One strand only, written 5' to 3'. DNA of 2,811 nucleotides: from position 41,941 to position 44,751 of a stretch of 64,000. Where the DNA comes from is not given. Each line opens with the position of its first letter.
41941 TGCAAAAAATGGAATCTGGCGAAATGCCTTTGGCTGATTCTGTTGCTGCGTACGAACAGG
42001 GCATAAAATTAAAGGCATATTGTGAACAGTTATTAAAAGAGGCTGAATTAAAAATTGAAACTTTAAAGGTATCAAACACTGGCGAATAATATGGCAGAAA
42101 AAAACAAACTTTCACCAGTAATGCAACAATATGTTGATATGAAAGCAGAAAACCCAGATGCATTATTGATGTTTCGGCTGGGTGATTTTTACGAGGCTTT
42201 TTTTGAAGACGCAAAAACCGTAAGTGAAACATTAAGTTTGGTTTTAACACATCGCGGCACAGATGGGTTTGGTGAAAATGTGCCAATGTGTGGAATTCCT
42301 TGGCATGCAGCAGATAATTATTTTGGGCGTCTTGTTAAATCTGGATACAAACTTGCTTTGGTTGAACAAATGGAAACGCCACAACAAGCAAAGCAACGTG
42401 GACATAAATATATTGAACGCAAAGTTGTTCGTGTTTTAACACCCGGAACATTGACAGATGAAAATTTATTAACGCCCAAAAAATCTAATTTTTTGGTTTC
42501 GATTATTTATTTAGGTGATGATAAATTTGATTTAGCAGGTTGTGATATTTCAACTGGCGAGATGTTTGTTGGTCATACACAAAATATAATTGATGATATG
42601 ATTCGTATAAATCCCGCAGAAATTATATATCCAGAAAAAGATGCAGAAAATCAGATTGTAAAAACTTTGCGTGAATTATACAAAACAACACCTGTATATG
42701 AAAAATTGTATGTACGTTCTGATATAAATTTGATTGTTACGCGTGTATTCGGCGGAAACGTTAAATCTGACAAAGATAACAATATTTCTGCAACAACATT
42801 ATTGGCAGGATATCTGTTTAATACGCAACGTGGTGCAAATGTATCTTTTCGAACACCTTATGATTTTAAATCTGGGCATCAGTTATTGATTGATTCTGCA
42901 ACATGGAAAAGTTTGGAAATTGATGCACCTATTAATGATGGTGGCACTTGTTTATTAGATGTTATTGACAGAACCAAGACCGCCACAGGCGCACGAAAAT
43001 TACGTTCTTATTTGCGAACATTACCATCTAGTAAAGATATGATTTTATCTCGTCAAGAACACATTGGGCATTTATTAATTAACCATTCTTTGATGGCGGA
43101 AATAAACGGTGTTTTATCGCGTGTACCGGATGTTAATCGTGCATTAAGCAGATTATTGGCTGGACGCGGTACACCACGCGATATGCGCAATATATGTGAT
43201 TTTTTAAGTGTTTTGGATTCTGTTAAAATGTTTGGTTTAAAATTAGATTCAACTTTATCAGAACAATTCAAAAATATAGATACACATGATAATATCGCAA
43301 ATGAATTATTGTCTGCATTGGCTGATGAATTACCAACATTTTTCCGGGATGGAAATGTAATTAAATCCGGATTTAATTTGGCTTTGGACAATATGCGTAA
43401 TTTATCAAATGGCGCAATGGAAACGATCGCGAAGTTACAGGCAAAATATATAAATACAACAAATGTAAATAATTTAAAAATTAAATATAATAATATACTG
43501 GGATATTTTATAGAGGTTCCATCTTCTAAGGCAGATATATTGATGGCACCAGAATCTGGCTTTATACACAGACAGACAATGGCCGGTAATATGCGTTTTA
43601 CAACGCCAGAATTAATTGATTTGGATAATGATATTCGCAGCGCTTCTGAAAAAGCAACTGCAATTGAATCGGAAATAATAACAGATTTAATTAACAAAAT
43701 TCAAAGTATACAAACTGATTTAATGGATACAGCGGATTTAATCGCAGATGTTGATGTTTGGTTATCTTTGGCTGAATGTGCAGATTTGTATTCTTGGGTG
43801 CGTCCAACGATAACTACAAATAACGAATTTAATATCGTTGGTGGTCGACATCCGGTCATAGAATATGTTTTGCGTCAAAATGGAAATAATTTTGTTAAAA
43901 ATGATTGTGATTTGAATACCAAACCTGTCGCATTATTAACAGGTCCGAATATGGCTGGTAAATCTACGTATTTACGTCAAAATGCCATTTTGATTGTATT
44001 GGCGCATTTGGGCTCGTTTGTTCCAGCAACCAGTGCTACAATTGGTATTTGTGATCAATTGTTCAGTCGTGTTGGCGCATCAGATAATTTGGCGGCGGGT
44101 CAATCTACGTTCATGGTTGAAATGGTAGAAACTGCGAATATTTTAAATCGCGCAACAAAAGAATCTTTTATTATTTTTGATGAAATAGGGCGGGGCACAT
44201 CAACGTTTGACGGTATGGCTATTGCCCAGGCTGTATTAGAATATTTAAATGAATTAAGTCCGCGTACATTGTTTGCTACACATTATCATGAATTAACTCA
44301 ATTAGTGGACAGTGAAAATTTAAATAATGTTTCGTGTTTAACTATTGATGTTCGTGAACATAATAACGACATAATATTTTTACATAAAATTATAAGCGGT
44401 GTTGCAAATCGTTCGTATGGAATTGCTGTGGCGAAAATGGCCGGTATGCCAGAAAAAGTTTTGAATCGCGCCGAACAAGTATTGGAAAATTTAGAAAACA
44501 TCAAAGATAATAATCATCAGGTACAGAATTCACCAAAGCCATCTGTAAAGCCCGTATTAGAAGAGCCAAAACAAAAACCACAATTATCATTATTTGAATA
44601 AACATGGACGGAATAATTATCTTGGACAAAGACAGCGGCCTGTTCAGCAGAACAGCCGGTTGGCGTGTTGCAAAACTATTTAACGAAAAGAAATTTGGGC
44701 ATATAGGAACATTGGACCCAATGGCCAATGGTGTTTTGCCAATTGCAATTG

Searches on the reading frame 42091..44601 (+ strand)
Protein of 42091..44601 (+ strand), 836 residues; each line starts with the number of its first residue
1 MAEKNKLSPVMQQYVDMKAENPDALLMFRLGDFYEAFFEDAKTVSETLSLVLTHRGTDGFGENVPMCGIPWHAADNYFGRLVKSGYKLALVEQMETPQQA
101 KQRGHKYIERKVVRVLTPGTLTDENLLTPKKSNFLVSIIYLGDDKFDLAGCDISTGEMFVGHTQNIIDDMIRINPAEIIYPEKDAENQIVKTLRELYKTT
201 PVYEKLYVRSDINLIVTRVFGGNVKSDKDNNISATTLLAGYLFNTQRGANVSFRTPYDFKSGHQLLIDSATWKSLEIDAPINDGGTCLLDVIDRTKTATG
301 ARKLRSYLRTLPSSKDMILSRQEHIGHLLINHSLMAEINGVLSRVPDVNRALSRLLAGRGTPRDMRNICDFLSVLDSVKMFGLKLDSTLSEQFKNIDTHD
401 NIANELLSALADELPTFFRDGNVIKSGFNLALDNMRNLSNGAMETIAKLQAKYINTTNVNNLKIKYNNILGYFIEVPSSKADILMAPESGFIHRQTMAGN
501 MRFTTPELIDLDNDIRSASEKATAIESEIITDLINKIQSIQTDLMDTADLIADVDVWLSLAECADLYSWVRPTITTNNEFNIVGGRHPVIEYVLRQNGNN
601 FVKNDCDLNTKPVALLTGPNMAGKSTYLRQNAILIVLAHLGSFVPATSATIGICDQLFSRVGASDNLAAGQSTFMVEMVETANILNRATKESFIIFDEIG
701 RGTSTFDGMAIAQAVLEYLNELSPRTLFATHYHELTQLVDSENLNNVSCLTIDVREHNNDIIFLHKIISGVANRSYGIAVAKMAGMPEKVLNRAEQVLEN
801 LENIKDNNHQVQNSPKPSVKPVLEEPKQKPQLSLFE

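Call 57: search_protein_families(library=pfam, proteins=[window:42091-44601:+], max_evalue=0.00001)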
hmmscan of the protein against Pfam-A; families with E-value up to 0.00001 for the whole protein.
window:42091-44601:+ (836 aa): 5 families
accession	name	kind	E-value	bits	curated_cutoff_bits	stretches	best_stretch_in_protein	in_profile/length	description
PF00488.27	MutS_V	-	1.2e-80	270.4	30.2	1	615-802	2-188/188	MutS domain V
PF01624.25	MutS_I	-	5.3e-40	136.6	20.6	1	9-124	2-112/113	MutS domain I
PF05192.23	MutS_III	-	1.2e-29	104.5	34.1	1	270-561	1-194/194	MutS domain III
PF05190.23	MutS_IV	-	1.1e-18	67.7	22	1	427-520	1-91/92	MutS family domain IV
PF05188.22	MutS_II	-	1.1e-09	39.3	25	1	133-248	1-127/133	MutS domain II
